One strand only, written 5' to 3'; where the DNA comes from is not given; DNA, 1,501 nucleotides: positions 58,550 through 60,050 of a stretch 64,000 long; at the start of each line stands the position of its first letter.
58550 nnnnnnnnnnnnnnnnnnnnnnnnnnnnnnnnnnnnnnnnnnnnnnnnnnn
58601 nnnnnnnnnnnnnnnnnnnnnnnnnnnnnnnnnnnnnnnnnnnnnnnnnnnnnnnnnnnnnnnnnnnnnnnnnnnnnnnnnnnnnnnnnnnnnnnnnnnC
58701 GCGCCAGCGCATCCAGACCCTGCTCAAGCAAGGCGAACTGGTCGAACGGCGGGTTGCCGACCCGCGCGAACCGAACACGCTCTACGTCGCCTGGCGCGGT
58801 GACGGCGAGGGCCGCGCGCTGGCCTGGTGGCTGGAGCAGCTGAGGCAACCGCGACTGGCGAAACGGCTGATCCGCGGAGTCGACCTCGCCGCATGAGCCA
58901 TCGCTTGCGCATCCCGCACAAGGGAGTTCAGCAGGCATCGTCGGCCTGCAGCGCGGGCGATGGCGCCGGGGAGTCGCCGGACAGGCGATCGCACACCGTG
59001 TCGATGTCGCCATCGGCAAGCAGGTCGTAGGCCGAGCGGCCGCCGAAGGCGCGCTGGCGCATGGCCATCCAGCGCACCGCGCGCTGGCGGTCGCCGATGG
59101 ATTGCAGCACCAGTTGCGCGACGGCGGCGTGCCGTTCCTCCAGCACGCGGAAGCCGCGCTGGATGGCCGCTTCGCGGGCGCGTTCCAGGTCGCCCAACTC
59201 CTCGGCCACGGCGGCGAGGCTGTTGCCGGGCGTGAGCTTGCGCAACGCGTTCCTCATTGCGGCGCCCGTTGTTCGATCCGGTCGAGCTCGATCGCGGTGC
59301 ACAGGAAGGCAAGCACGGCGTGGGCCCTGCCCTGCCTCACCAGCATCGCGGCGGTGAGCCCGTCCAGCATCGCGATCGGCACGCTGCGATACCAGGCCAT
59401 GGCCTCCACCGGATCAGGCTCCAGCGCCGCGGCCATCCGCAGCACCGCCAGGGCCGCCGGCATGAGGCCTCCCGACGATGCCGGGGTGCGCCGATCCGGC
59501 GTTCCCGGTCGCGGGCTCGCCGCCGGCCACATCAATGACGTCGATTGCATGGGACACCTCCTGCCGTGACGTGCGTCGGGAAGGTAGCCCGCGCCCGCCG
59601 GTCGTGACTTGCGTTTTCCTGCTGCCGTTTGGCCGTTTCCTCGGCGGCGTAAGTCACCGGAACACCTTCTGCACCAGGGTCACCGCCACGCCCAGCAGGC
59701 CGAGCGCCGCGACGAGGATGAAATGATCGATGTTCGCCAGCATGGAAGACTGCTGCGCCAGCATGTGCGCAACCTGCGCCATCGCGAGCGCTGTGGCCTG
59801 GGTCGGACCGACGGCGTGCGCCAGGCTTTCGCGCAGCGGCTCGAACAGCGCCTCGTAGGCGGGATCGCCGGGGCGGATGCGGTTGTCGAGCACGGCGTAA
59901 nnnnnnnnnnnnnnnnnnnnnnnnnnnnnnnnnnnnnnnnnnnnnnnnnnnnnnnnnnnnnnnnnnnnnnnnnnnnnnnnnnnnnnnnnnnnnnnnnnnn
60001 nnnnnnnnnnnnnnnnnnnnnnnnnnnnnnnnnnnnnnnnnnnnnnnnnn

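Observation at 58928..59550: Second, translationally coupled DUF2384-like pair (pair B) at the tail of a tripartite efflux operon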

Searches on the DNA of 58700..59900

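Call 85: search_rna_families(source=window, start=58700, end=59900, threshold=evalue, max_evalue=1)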
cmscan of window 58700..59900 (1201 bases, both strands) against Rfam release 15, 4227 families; matches with E-value up to 1: 1.
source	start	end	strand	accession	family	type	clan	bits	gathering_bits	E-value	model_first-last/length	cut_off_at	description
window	58999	59093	-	RF01698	Chloroflexi-1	Gene; sRNA;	-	18.6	80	0.79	1-84/84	no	Chloroflexi-1 RNA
